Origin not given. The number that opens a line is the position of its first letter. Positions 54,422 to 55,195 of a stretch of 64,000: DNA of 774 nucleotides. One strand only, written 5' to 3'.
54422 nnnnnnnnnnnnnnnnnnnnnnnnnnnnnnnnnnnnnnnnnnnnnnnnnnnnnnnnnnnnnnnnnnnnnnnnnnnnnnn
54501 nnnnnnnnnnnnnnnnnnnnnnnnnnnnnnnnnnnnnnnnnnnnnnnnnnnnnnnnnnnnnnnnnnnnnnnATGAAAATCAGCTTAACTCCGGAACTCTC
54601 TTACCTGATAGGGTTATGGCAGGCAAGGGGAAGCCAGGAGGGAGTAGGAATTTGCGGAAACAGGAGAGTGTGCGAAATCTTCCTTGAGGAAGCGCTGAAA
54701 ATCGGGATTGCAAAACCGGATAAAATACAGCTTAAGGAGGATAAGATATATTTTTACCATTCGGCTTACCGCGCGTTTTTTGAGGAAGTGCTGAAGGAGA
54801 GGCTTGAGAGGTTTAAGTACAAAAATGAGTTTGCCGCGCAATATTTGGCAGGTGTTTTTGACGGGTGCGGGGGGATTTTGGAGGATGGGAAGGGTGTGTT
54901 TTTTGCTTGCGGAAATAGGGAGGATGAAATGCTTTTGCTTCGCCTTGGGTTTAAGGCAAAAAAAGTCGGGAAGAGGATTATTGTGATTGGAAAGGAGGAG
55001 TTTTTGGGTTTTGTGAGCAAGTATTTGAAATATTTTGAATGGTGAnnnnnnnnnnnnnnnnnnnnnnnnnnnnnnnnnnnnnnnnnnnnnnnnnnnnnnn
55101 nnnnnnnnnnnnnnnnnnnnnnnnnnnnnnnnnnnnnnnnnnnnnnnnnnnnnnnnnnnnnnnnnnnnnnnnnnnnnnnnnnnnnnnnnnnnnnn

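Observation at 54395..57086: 2.7-kb gene cassette inserted between 16S and tRNA-Ala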

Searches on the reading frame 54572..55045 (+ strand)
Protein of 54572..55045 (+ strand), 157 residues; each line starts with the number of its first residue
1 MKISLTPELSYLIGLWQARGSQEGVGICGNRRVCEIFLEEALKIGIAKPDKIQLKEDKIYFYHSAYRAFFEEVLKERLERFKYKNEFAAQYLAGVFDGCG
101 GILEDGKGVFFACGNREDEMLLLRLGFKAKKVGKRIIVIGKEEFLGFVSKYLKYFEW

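Call 8: search_protein_families(library=pfam, proteins=[window:54572-55045:+], max_evalue=1)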
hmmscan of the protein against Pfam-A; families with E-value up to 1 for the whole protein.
window:54572-55045:+ (157 aa): 0 families

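Call 9: search_protein_families(library=ncbifam, proteins=[window:54572-55045:+], max_evalue=1)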
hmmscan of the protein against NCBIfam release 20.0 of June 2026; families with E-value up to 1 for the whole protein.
window:54572-55045:+ (157 aa): 1 family
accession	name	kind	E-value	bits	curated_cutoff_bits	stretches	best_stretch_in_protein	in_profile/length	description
NF041131.1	RicT_YaaT_fam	subfamily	0.026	14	70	1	13-59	118-166/213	regulatory iron-sulfur-containing complex subunit RicT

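Call 17: find_homologous_proteins(query=window:54572-55045:+)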
Query window:54572-55045:+ (157 aa): 49 proteins with E <= 0.001 among 80 candidates.
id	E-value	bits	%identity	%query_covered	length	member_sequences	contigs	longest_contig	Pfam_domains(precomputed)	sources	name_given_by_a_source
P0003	1.9e-92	325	94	99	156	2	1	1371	-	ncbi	-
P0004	1.8e-59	218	49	99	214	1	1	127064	-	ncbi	-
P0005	5.4e-57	210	59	99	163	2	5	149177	-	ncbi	ncbi:MAG: hypothetical protein QXW70_02770 [Candidatus Anstonellales archaeon]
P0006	1.4e-51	192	56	99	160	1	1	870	-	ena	-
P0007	1.5e-51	192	58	99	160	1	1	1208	-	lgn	-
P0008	5.2e-51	190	54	98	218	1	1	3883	-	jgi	-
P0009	2.0e-50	189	61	62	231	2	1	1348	-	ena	-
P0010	2.5e-49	185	56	98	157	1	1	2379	-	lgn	-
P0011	2.5e-49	185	56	99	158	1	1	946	-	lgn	-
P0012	2.5e-48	182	52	97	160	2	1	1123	-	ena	-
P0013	2.6e-45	172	54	99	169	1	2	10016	-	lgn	-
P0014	4.6e-44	168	49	98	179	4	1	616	-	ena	-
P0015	2.3e-43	166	53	99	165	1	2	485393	-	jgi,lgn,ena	-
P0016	5.4e-43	164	47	98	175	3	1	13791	-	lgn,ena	-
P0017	8.3e-43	164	54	99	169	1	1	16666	-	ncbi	-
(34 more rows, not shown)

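Call 19: find_encoding_contigs(protein=P0005, flank=8000, max_places=2)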
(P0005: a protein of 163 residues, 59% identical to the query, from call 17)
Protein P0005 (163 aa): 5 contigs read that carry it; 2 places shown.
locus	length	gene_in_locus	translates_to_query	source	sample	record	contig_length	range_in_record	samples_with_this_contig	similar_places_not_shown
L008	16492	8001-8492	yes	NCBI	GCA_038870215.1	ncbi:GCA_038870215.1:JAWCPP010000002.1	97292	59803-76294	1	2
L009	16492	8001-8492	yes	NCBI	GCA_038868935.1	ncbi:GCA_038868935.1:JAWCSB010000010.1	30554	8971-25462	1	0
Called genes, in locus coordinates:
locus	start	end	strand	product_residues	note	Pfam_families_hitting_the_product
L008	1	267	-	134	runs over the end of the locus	PF01842:ACT (weak), PF13291:ACT_4 (faint), PF19571:ACT_8, PF22629:ACT_AHAS_ss (faint)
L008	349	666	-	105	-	PF04242:DUF424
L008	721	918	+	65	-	-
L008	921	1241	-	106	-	PF17032:Zn_ribbon_15 (faint), PF24460:DUF7575 (faint), PF10571:UPF0547 (faint), PF12773:DZR, PF13248:Zn_ribbon_3 (weak), PF13240:Zn_Ribbon_1 (weak), PF12773:DZR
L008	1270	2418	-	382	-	PF13620:CarboxypepD_reg (faint), PF13715:CarbopepD_reg_2 (faint), PF17210:SdrD_B (faint)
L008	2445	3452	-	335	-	PF04055:Radical_SAM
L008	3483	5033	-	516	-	PF02142:MGS, PF01808:AICARFT_IMPCHas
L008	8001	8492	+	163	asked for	-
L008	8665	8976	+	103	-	-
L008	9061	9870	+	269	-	-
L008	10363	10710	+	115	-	-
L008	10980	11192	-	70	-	PF00125:Histone (weak), PF00808:CBFD_NFYB_HMF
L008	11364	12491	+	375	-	PF12895:ANAPC3 (faint), PF13374:TPR_10 (faint), PF13429:TPR_15 (faint), PF25062:ARM_TT21_N (faint), PF23914:TPR_CcmH_CycH (weak), PF25064:ARM_TT21_5th (weak), PF00515:TPR_1 (weak), PF07719:TPR_2 (weak), +13 more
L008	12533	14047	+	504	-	PF00270:DEAD, PF04851:ResIII, PF00271:Helicase_C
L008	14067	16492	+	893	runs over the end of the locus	PF00690:Cation_ATPase_N, PF00122:E1-E2_ATPase, PF13246:Cation_ATPase, PF00702:Hydrolase, PF08282:Hydrolase_3 (faint), PF00689:Cation_ATPase_C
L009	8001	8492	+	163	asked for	-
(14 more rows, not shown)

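Call 20: find_encoding_contigs(protein=P0015, flank=8000, max_places=2)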
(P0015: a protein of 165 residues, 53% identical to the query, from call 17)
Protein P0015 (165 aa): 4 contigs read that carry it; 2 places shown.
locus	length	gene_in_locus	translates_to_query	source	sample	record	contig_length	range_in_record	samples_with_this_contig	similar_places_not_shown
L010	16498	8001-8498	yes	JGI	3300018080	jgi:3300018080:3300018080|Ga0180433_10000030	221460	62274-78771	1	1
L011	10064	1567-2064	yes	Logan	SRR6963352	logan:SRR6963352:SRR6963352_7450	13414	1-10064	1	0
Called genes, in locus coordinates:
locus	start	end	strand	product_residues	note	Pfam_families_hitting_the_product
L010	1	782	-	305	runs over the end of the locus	PF02525:Flavodoxin_2, PF03358:FMN_red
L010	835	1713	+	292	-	PF25231:DUF7847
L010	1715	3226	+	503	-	PF01921:tRNA-synt_1f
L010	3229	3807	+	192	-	PF01300:Sua5_yciO_yrdC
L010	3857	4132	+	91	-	-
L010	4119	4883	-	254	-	PF08282:Hydrolase_3 (faint), PF13344:Hydrolase_6, PF13419:HAD_2 (faint), PF00702:Hydrolase (weak), PF13242:Hydrolase_like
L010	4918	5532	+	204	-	PF01902:Diphthami_syn_2_N, PF28410:Diphthami_syn_2_C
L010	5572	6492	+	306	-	PF13720:Acetyltransf_11 (faint), PF08004:DUF1699 (faint)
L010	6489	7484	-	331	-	PF00586:AIRS, PF02769:AIRS_C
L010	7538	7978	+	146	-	-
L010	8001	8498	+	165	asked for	-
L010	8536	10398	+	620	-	PF08915:tRNA-Thr_ED, PF00587:tRNA-synt_2b, PF03129:HGTP_anticodon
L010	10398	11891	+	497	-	-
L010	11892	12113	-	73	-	PF01741:MscL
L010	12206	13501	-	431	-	PF02788:RuBisCO_large_N, PF00016:RuBisCO_large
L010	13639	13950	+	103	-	PF00313:CSD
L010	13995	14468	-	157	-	PF13606:Ank_3 (faint), PF12796:Ank_2, PF13857:Ank_5, PF00023:Ank (weak), PF13637:Ank_4 (weak)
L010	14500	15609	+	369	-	PF02518:HATPase_c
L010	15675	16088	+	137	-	-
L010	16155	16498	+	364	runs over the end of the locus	-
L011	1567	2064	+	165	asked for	-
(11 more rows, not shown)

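Call 21: find_encoding_contigs(protein=P0004, flank=8000, max_places=2)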
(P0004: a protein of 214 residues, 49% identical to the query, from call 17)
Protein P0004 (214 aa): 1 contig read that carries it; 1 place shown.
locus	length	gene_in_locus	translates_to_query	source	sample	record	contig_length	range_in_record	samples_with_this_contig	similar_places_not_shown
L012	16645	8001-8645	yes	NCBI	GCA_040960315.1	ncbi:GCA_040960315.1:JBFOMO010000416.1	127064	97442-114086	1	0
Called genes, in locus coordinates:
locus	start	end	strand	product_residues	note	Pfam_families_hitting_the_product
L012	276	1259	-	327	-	-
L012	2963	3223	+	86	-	PF01022:HTH_5 (weak)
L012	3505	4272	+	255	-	-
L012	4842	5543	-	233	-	PF10633:NPCBM_assoc (weak)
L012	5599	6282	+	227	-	-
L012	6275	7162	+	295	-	PF08843:AbiEii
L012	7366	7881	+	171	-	-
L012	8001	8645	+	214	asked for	-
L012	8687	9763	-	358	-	PF04607:RelA_SpoT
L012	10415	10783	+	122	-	-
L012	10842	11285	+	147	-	-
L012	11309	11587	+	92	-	-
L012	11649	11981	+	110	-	-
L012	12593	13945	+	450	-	PF04326:SLFN_AlbA_2 (weak), PF13749:HATPase_c_4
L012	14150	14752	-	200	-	-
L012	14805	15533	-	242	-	-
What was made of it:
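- L012 carries defence-type cargo in the same interval (call 21).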

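Call 24: find_related_loci(query=A1, collection=genome_contigs, flank=10000)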
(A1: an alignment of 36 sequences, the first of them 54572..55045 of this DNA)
Query A1 (157 aa) in genome_contigs; peptide patterns used: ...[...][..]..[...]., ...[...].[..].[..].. (x = any residue, [..] = any of these).
138 stretches matched a pattern; 98 encode a relative of the query (tblastn E <= 1e-3); the best 80 are kept; 80 distinct loci.
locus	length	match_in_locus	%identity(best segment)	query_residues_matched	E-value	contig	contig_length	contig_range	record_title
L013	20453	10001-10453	49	1-155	2e-50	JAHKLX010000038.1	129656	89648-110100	MAG: Candidatus Micrarchaeota archaeon isolate MAG 296 R1_Bin_00314_17_000000000010, whole genome shotgun sequence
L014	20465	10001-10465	53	1-156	3e-50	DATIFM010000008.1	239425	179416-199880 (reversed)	MAG TPA_asm: Candidatus Bilamarchaeum sp. isolate SMAG_U16395 k141_2124322, whole genome shotgun sequence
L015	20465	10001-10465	54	1-156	4e-50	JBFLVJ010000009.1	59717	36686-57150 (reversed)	MAG: Candidatus Micrarchaeota archaeon isolate MAG003 MAG003_9, whole genome shotgun sequence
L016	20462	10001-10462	47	1-156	1e-48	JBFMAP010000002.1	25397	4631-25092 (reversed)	MAG: Candidatus Micrarchaeota archaeon isolate MAG141 MAG141_2, whole genome shotgun sequence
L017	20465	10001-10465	50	1-156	4e-48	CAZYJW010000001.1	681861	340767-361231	MAG TPA_asm: Candidatus Micrarchaeota archaeon isolate binchicken_co27_231 genome assembly, contig: NODE_5_length_681861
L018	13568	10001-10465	48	1-156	3e-48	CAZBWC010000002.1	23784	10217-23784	MAG TPA_asm: Candidatus Micrarchaeota archaeon isolate SRP269290_co1_298 genome assembly, contig: NODE_2457_length_23784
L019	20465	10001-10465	53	1-156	6e-48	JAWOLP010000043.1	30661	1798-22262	MAG: Candidatus Micrarchaeia archaeon isolate bin_281 c_000009045380, whole genome shotgun sequence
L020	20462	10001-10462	51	1-155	4e-48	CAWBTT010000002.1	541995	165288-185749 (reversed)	MAG: uncultured Candidatus Micrarchaeota archaeon isolate MFD03804.bin.2.25 genome assembly, contig: contig_19071, whole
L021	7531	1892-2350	52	1-153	9e-48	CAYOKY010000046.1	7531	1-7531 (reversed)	MAG TPA_asm: Candidatus Micrarchaeota archaeon isolate SRP104257_co1_160 genome assembly, contig: NODE_8989_length_7531_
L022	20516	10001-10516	47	1-154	1e-47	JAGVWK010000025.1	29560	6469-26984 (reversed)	Candidatus Micrarchaeota archaeon isolate RIFCSPHIGHO2_02_FULL_50_12 rifcsphigho2_02_scaffold_14591, whole genome shotgu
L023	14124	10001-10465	52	1-156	1e-47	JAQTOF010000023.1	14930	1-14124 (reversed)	MAG: Candidatus ainarchaeum sp. isolate STA_81 NODE_7761_length_14930_cov_3.310613_Sandtown_A, whole genome shotgun sequ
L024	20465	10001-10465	50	1-156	1e-47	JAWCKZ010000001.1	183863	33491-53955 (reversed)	MAG: Candidatus Bilamarchaeaceae archaeon isolate JZ-2_201705_bins_158 JZ-2_201705_bins_158_scaffold_1, whole genome sho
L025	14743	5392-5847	52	1-153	2e-47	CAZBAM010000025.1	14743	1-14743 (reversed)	MAG TPA_asm: Candidatus Micrarchaeota archaeon isolate binchicken_co33_206 genome assembly, contig: NODE_4673_length_147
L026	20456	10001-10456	50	1-153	1e-47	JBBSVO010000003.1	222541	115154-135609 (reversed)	MAG: Candidatus Micrarchaeota archaeon isolate H52-bin163_1 H52_bin163_1_000000000003, whole genome shotgun sequence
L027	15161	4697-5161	51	1-156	4e-47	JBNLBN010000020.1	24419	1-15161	MAG: Candidatus Micrarchaeia archaeon isolate C2.bin.27.permissive NODE_20_length_24419_cov_4.645058, whole genome shotg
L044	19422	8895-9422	49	1-154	2e-44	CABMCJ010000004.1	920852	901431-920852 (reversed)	uncultured archaeon isolate LFW-35 genome assembly, contig: LFW35_4, whole genome shotgun sequence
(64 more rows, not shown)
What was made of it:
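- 49 homologues were found in the protein database, and relatives in 98 species genomes (calls 17, 24).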

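Call 25: search_solved_structures(query=A1, max_evalue=10, show_alignments=2)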
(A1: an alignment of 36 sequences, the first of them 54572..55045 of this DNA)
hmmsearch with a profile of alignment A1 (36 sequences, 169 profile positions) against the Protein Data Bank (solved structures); distinct sequences matched with E-value up to 10: 1.
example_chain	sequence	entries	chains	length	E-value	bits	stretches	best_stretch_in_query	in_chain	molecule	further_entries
2qg1_A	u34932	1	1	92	0.74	12.7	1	13-60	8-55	Multiple PDZ domain protein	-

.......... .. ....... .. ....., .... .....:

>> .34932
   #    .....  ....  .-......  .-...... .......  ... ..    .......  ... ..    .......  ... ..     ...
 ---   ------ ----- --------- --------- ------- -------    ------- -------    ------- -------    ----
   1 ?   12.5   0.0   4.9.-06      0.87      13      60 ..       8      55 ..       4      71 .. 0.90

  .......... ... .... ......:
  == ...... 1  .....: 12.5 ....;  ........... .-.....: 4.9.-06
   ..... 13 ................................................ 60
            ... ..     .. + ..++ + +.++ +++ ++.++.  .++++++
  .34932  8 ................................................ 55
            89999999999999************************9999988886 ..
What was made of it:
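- On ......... homing endonuclease: No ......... chain was found in the PDB profile search (call 25).
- Checked: Pfam and a PDB sequence-profile search find nothing (calls 8, 25).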

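Call 33: predict_structure(alignment_id=A1)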
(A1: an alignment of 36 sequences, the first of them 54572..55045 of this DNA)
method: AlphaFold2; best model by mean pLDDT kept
length: 157 residues; sequences in the alignment: 36
mean_pLDDT: 96.2   pTM: 0.92
mean pLDDT of the five models: 96.2, 95.7, 95.7, 95.5, 94.8
residues with pLDDT >= 90: 151; 70-90: 4; 50-70: 2; < 50: 0
segments of 3 or more residues with pLDDT < 50: none
pLDDT, mean of each block of 10 residues (from residue 1): 91 98 96 97 96 95 97 98 98 98 96 97 98 97 98 85
secondary structure, 60 per line:
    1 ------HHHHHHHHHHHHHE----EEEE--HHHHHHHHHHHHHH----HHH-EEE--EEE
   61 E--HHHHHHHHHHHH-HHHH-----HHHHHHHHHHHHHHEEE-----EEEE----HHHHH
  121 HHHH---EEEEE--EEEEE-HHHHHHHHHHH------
elements in order: H7-19 E25-28 H31-44 E53-55 E58-61 H64-75 H77-80 H86-99 E100-102 E108-111 H116-124 E128-132 E135-139 H141-151
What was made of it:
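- On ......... homing endonuclease: The AlphaFold model has pLDDT 96 and the expected order of secondary-structure elements (call 33).
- Checked: The AlphaFold model has pLDDT 96 (call 33).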

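Call 36: fold_search(model_id=the predicted structure, library=pdb)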
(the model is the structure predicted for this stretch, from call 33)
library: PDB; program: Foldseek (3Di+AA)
matches with E <= 10: 587; with E <= 0.001: 33
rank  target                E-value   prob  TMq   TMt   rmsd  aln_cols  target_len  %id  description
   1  1mow_G                4.5e-05  1.00  0.68  0.48   4.7       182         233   18  E-DreI (released 2002-11-29)
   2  1um2_A                5.1e-05  1.00  0.65  0.28   5.3       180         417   18  Crystal Structure of the Vma1-Derived Endonuclease with the Ligated Extein Segment (released 2004-09-22)
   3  1vde_A                1.2e-04  1.00  0.60  0.26   5.8       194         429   17  PI-SCEI, A HOMING ENDONUCLEASE WITH PROTEIN SPLICING ACTIVITY (released 1998-04-08)
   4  1mow_A                1.2e-04  1.00  0.60  0.41   6.0       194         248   16  E-DreI (released 2002-11-29)
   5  4un7_G                1.3e-04  1.00  0.61  0.56   4.6       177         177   14  THE CRYSTAL STRUCTURE OF I-DMOI IN COMPLEX WITH ITS TARGET DNA BEFORE INCUBATION IN 5MM MN (STATE 1) (released 2014-12-03)
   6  5akn_A                1.7e-04  1.00  0.63  0.56   4.4       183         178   14  THE CRYSTAL STRUCTURE OF I-DMOI Q42AK120M IN COMPLEX WITH ITS TARGET DNA NICKED IN THE non-CODING STRAND B AND IN THE  (released 2015-06-17)
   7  2vs7_D                1.7e-04  1.00  0.59  0.50   4.8       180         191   16  The crystal structure of I-DmoI in complex with DNA and Ca (released 2008-11-11)
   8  4unb_G                2.3e-04  1.00  0.62  0.56   4.6       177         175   14  THE CRYSTAL STRUCTURE OF I-DMOI IN COMPLEX WITH ITS TARGET DNA AT 6 DAYS INCUBATION IN 5MM MN (STATE 5) (released 2014-12-17)
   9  1mow_J                2.3e-04  1.00  0.64  0.45   5.2       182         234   16  E-DreI (released 2002-11-29)
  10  4unc_A                2.5e-04  1.00  0.67  0.60   4.2       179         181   15  THE CRYSTAL STRUCTURE OF I-DMOI IN COMPLEX WITH ITS TARGET DNA AT 8 DAYS INCUBATION IN 5MM MN (STATE 6) (released 2014-12-17)
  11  5a0w_D                3.0e-04  1.00  0.60  0.51   4.7       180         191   16  THE CRYSTAL STRUCTURE OF I-DMOI E117A IN COMPLEX WITH ITS TARGET DNA AND IN THE PRESENCE OF 2MM MN (released 2016-05-11)
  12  5o6g_D                3.0e-04  1.00  0.60  0.54   4.8       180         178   15  Structures and dynamics of mesophilic variants from the homing endonuclease I-DmoI (released 2017-12-06)
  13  1dq3                  3.0e-04  1.00  0.60  0.24   7.8       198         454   13  CRYSTAL STRUCTURE OF AN ARCHAEAL INTEIN-ENCODED HOMING ENDONUCLEASE PI-PFUI (released 2000-07-05)
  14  2vs8_K                3.4e-04  1.00  0.63  0.57   4.3       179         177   16  The crystal structure of I-DmoI in complex with DNA and Mn (released 2008-11-11)
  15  5akm_F                3.6e-04  1.00  0.65  0.60   5.1       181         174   16  THE CRYSTAL STRUCTURE OF I-DMOI G20S IN COMPLEX WITH ITS TARGET DNA IN THE PRESENCE OF 2MM MG (released 2015-06-17)
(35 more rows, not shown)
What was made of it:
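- On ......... homing endonuclease: The top Foldseek hits are I-DmoI, E-DreI and PI-SceI, with E = 5e-5 and TM 0.6-0.68 (call 36).
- Checked: Its best Foldseek matches are I-DmoI, E-DreI and PI-SceI (call 36).
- The fold is that of a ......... protein (calls 33, 36). The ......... fold is typical of mobile introns (call 36). The fold is I-DmoI-like (call 36).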

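Call 78: find_encoding_contigs(protein=P0003, flank=5000, max_places=3)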
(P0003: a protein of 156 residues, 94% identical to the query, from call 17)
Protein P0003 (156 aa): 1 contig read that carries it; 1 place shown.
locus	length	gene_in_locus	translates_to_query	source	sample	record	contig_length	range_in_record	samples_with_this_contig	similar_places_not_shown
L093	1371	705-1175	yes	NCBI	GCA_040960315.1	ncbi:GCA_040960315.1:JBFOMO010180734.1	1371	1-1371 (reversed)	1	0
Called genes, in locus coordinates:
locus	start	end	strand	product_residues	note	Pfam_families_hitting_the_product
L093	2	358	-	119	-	?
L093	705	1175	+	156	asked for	-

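Call 86: search_protein_families(library=pfam, proteins=[L022:7814-9883:-, L022:10541-12007:-, L022:6890-7756:+, L044:2344-6027:+, L044:7707-8885:-, L044:9439-10704:-, L044:6739-7569:+], max_evalue=0.0001)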
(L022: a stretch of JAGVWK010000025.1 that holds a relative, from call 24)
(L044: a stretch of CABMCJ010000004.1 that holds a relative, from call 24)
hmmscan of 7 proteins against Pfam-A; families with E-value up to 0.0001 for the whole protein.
L022:7814-9883:- (689 aa): 0 families

L022:10541-12007:- (488 aa): 2 families
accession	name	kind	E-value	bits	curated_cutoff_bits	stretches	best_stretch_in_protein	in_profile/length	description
PF13646.12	HEAT_2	-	1.2e-08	35.5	27.7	1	102-171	2-68/88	HEAT repeats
PF02985.28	HEAT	-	1.7e-05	25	23.5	0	102-126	3-27/31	HEAT repeat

L022:6890-7756:+ (288 aa): 0 families

L044:2344-6027:+ (1227 aa): 0 families

L044:7707-8885:- (392 aa): 0 families

L044:9439-10704:- (421 aa): 3 families
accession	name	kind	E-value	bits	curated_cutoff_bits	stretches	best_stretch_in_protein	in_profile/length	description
PF13646.12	HEAT_2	-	5.2e-09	36.7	27.7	1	49-102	33-87/88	HEAT repeats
PF02985.28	HEAT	-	2.8e-05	24.4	23.5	0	50-74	3-27/31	HEAT repeat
PF12717.13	Cnd1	-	5e-05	23.8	26.4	0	53-175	27-147/162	non-SMC mitotic condensation complex subunit 1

L044:6739-7569:+ (276 aa): 0 families

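Call 91: search_protein_families(library=phrogs, proteins=[window:54572-55045:+], max_evalue=0.01)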
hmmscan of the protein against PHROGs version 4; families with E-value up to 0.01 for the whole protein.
window:54572-55045:+ (157 aa): 1 family
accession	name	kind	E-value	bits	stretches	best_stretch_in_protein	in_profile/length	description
phrog_31548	-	unknown function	0.00022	22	1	23-105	9-92/244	-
